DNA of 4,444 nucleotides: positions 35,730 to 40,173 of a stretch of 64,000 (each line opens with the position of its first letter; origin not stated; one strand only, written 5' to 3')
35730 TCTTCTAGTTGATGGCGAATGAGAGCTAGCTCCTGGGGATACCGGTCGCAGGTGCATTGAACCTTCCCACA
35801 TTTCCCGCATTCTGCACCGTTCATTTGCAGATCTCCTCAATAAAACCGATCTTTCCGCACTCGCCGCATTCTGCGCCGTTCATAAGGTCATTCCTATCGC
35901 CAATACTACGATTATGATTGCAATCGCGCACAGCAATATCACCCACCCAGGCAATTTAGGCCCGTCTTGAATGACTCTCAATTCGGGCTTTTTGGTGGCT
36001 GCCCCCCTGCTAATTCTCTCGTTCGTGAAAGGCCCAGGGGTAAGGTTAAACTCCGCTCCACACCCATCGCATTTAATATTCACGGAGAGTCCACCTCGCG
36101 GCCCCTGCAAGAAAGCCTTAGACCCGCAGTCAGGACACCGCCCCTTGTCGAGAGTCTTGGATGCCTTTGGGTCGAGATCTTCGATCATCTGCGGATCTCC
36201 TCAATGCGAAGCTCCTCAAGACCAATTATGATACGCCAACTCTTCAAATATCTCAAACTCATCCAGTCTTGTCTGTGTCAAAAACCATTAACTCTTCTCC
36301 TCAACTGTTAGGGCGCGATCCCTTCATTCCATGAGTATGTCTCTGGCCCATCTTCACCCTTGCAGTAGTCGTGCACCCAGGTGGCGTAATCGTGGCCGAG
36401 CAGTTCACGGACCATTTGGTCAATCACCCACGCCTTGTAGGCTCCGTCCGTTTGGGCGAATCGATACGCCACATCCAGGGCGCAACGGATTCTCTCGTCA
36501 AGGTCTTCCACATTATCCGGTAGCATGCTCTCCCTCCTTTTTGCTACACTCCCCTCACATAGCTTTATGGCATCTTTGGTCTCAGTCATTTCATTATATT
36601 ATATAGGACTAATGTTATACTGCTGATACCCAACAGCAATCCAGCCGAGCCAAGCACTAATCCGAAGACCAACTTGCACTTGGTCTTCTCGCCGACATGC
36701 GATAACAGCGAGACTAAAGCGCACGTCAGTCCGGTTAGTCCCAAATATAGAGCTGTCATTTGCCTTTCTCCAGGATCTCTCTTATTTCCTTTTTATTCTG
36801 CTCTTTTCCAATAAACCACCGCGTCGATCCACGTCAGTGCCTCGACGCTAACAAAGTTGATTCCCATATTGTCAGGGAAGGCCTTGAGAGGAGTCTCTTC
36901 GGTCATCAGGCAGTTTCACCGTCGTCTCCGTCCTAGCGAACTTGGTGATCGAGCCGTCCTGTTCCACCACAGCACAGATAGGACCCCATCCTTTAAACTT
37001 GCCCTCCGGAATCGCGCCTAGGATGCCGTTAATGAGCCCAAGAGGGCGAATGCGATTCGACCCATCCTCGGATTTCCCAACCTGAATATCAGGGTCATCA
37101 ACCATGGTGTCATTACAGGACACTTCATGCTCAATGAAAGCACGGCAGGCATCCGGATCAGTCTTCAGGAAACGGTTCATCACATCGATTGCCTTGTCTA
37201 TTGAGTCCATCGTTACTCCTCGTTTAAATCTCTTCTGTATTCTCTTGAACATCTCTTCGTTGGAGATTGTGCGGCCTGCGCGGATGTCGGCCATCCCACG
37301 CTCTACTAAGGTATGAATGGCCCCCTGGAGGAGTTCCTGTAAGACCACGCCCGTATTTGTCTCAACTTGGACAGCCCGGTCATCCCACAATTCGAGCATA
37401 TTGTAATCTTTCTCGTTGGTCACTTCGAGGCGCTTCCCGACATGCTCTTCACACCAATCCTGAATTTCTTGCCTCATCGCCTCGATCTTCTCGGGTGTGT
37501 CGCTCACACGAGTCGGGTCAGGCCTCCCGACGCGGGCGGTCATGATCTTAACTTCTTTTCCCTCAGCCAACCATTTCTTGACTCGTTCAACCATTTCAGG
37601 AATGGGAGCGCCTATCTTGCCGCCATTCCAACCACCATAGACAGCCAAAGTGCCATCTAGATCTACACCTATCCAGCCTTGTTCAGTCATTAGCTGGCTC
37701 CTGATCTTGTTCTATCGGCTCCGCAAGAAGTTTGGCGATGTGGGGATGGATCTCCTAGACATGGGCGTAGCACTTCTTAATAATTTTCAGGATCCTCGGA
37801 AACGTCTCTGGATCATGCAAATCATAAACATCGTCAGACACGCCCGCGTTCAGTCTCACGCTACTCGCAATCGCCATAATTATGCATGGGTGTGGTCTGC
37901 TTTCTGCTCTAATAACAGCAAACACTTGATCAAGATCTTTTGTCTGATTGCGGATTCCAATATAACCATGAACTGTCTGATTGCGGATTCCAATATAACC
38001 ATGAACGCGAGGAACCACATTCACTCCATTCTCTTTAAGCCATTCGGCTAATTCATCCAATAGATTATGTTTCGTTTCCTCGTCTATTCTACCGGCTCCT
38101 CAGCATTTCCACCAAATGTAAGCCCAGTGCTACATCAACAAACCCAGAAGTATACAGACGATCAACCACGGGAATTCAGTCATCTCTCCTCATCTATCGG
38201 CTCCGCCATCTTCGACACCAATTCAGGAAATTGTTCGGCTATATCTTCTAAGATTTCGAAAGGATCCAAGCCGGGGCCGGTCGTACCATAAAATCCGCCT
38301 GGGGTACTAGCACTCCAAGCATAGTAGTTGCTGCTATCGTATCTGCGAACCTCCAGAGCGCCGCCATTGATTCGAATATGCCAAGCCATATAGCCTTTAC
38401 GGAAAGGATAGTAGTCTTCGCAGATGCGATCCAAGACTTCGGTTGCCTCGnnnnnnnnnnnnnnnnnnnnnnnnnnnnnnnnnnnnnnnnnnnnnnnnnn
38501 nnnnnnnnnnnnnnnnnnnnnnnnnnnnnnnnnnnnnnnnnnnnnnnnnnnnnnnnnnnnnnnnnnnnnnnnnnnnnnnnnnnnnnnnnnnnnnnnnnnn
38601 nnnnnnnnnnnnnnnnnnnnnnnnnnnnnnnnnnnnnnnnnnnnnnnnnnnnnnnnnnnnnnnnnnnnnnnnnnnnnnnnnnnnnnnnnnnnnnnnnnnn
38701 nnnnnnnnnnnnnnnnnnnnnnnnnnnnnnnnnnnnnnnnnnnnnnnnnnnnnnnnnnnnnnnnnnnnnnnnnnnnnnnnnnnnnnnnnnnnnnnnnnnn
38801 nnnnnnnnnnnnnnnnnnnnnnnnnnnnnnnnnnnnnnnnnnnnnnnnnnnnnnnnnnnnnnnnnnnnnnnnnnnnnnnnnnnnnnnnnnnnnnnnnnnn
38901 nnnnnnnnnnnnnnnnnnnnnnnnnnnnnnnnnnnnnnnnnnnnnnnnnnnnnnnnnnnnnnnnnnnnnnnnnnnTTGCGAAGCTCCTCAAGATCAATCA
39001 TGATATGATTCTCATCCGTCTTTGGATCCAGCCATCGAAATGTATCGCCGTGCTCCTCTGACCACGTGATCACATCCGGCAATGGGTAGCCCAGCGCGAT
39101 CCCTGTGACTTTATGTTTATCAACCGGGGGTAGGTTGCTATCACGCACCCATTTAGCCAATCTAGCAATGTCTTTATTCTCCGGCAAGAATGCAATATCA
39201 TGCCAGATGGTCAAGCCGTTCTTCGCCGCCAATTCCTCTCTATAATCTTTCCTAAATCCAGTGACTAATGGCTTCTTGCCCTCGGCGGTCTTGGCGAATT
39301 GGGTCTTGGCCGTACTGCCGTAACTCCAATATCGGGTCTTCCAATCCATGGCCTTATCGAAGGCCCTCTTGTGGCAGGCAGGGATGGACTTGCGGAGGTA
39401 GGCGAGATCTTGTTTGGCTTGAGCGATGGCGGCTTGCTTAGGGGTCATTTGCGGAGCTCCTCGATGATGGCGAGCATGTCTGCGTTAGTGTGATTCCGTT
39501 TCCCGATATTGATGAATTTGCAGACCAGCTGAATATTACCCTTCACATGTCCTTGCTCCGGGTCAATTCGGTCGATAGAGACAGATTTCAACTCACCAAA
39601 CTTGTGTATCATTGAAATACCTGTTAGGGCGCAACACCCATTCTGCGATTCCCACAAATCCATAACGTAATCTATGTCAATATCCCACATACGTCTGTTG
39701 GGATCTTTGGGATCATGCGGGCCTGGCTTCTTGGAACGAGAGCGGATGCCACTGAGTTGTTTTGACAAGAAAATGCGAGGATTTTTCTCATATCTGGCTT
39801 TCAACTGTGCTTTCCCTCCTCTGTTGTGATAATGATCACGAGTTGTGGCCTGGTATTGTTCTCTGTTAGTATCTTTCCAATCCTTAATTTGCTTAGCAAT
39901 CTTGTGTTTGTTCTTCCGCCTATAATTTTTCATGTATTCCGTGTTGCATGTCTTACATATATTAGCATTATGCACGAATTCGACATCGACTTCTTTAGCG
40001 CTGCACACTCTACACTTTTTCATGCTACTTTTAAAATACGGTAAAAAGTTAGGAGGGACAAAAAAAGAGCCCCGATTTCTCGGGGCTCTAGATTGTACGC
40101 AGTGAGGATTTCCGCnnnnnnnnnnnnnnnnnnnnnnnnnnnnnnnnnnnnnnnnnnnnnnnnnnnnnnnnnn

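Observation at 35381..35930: Perfect 81-bp direct repeat and triplicated '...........' gene starts mark a very recent local duplication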

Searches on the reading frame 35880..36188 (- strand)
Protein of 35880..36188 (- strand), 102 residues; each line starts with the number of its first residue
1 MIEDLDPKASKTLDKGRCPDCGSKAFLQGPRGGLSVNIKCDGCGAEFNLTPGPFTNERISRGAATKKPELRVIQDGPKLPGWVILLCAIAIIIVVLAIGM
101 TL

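Call 10: search_protein_families(library=pfam, proteins=[window:35880-36188:-], max_evalue=0.1)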
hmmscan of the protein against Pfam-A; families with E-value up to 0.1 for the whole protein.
window:35880-36188:- (102 aa): 7 families
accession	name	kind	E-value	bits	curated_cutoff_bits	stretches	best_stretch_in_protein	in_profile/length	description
PF14354.12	Lar_restr_allev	-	0.0012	19.5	28.6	1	18-51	6-34/58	Restriction alleviation protein Lar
PF13719.11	Zn_ribbon_5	-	0.014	15.6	29.3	0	17-24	4-11/37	zinc-ribbon domain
PF08274.17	Zn_Ribbon_YjdM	-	0.022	15.2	30.8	0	39-49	4-14/30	PhnA Zinc-Ribbon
PF09723.15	Zn_ribbon_8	-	0.031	14.7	34.4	0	15-24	27-35/41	Zinc ribbon domain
PF13717.11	Zn_ribbon_4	-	0.058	13.8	30.3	0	38-50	3-15/36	zinc-ribbon domain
PF18930.5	DUF5679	-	0.064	13.9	27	0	8-24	20-36/40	Domain of unknown function (DUF5679)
PF23548.1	Zn_ribbon_FGT1_2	-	0.077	13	27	0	37-45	2-10/35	FORGETTER1 second zinc ribbon domain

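Call 11: search_protein_families(library=phrogs, proteins=[window:35880-36188:-], max_evalue=0.1)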
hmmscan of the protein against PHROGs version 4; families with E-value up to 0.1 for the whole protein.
window:35880-36188:- (102 aa): 7 families
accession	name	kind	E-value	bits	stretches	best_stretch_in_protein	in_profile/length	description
phrog_6422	-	moron, auxiliary metabolic gene and host takeover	0.00027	22.3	1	17-63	32-78/120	Lar-like restriction alleviation protein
phrog_17723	-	unknown function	0.00089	20.2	0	34-46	1-13/47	-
phrog_28897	-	unknown function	0.0038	18.4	1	17-57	10-49/68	-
phrog_599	-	moron, auxiliary metabolic gene and host takeover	0.0099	17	1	17-58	76-113/262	Lar-like restriction alleviation protein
phrog_10675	-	unknown function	0.023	15.9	1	15-61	5-56/98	-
phrog_17873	-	unknown function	0.039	15.3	0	37-65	13-41/69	-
phrog_6417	-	other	0.054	14.4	1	12-50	4-40/68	translational regulator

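Call 17: find_encoding_contigs(protein=window:35880-36188:-, flank=6000, max_places=10)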
Protein window:35880-36188:- (102 aa): 1 contig read that carries it; 1 place shown.
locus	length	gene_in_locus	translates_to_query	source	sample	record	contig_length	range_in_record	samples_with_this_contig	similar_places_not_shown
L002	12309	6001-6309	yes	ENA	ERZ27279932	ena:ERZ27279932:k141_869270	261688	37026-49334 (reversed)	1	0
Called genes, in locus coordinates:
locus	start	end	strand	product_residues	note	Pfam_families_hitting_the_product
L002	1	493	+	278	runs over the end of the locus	-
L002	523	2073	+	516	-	PF07068:Gp23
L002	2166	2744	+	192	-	-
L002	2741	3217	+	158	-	-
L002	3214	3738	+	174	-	PF00265:TK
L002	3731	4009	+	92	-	-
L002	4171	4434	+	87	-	-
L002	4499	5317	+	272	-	-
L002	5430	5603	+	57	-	-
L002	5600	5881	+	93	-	-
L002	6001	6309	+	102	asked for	-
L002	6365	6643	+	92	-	-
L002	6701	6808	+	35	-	-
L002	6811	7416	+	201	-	-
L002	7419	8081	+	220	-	-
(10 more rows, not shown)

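Call 32: find_homologous_proteins(query=window:35880-36188:-, max_evalue=0.01)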
Query window:35880-36188:- (102 aa): 2 proteins with E <= 0.01 among 2 candidates.
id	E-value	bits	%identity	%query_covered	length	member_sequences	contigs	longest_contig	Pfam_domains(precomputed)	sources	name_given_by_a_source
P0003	1.5e-7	49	64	42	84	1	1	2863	-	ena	-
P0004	5.2e-6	44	56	47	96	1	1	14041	-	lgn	-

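Call 35: find_encoding_contigs(protein=P0004, flank=7000, max_places=6)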
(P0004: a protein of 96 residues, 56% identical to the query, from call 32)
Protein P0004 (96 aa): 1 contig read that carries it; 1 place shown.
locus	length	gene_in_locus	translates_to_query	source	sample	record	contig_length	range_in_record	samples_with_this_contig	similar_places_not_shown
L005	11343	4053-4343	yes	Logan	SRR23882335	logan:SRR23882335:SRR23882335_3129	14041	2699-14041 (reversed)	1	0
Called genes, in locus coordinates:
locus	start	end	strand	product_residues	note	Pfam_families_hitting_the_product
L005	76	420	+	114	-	-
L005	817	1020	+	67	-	-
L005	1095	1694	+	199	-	PF04055:Radical_SAM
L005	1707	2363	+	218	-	-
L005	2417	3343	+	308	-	-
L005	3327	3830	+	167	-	-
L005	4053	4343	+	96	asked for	-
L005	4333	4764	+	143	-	-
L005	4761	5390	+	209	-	-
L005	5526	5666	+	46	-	-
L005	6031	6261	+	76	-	-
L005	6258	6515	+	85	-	-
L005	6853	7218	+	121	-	-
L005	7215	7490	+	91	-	-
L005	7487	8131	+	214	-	PF01078:Mg_chelatase, PF13335:Mg_chelatase_C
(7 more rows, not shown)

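Call 36: find_encoding_contigs(protein=P0003, flank=3000, max_places=6)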
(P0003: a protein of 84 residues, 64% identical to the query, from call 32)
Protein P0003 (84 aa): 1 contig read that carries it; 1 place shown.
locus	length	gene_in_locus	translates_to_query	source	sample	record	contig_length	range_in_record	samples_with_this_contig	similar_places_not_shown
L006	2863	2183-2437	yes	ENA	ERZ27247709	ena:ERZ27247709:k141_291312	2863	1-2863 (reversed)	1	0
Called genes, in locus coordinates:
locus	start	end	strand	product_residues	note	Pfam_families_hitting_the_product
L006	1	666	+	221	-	?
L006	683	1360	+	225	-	PF05621:TniB (faint), PF13401:AAA_22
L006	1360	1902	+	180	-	-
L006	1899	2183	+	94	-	-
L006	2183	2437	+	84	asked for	-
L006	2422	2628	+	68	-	-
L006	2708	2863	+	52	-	?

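Call 85: search_protein_families(library=padloc, proteins=[window:35880-36188:-], max_evalue=0.01)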
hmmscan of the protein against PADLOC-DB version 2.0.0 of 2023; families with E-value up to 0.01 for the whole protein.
window:35880-36188:- (102 aa): 0 families

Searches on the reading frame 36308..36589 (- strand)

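Call 10: search_protein_families(library=pfam, proteins=[window:36308-36589:-], max_evalue=0.1)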
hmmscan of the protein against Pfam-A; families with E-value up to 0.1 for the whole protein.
window:36308-36589:- (93 aa): 0 families

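Call 11: search_protein_families(library=phrogs, proteins=[window:36308-36589:-], max_evalue=0.1)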
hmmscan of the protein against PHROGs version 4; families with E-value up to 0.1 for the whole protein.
window:36308-36589:- (93 aa): 1 family
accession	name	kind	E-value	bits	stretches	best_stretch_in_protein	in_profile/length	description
phrog_23179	-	unknown function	0.046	14.8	0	37-66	28-58/114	-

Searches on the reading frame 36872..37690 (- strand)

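Call 10: search_protein_families(library=pfam, proteins=[window:36872-37690:-], max_evalue=0.1)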
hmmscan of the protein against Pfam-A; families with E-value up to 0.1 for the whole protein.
window:36872-37690:- (272 aa): 0 families

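Call 11: search_protein_families(library=phrogs, proteins=[window:36872-37690:-], max_evalue=0.1)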
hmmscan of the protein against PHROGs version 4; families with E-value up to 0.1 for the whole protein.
window:36872-37690:- (272 aa): 6 families
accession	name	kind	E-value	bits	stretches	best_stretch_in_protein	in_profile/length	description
phrog_21281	-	unknown function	6.4e-09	37.2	1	165-251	5-85/91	-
phrog_1238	-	moron, auxiliary metabolic gene and host takeover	4e-08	34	1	7-110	25-120/155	phosphoheptose isomerase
phrog_415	-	other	1.5e-05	25.8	1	3-110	20-152/218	polynucleotide kinase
phrog_24386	-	unknown function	0.012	15.7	1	6-55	5-51/339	-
phrog_9570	-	tail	0.025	14.5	1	60-191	205-307/689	tail length tape measure protein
phrog_11590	-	unknown function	0.064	14.2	0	143-156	23-36/43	-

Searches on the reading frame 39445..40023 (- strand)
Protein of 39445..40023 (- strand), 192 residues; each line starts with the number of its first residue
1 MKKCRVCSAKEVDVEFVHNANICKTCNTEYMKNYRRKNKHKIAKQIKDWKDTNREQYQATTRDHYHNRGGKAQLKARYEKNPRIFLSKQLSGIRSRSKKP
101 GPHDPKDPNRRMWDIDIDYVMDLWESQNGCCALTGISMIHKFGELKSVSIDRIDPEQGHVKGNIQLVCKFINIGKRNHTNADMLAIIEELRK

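Call 48: search_protein_families(library=pfam, proteins=[window:39445-40023:-], max_evalue=0.01)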
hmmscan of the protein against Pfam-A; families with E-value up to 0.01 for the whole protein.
window:39445-40023:- (192 aa): 0 families

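Call 84: search_protein_families(library=phrogs, proteins=[window:39445-40023:-], max_evalue=0.01)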
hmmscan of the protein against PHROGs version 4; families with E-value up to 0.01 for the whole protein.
window:39445-40023:- (192 aa): 6 families
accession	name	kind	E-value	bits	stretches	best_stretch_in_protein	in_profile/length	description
phrog_3322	-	DNA, RNA and nucleotide metabolism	4.4e-15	56.9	1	88-192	54-150/162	endonuclease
phrog_1035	-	DNA, RNA and nucleotide metabolism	5.1e-14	53.8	1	1-181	63-216/271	endonuclease VII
phrog_3118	-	DNA, RNA and nucleotide metabolism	2.8e-07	31.3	1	123-172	42-93/287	HNH endonuclease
phrog_1400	-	moron, auxiliary metabolic gene and host takeover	4.1e-05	24.5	1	114-190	28-101/251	Srd anti-sigma factor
phrog_2340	-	DNA, RNA and nucleotide metabolism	0.00023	22.3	1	1-79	8-98/171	endonuclease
phrog_4592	-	moron, auxiliary metabolic gene and host takeover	0.0095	16.8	0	109-175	74-134/170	decoy of host sigma70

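Call 85: search_protein_families(library=padloc, proteins=[window:39445-40023:-], max_evalue=0.01)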
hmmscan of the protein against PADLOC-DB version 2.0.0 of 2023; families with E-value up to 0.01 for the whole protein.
window:39445-40023:- (192 aa): 0 families
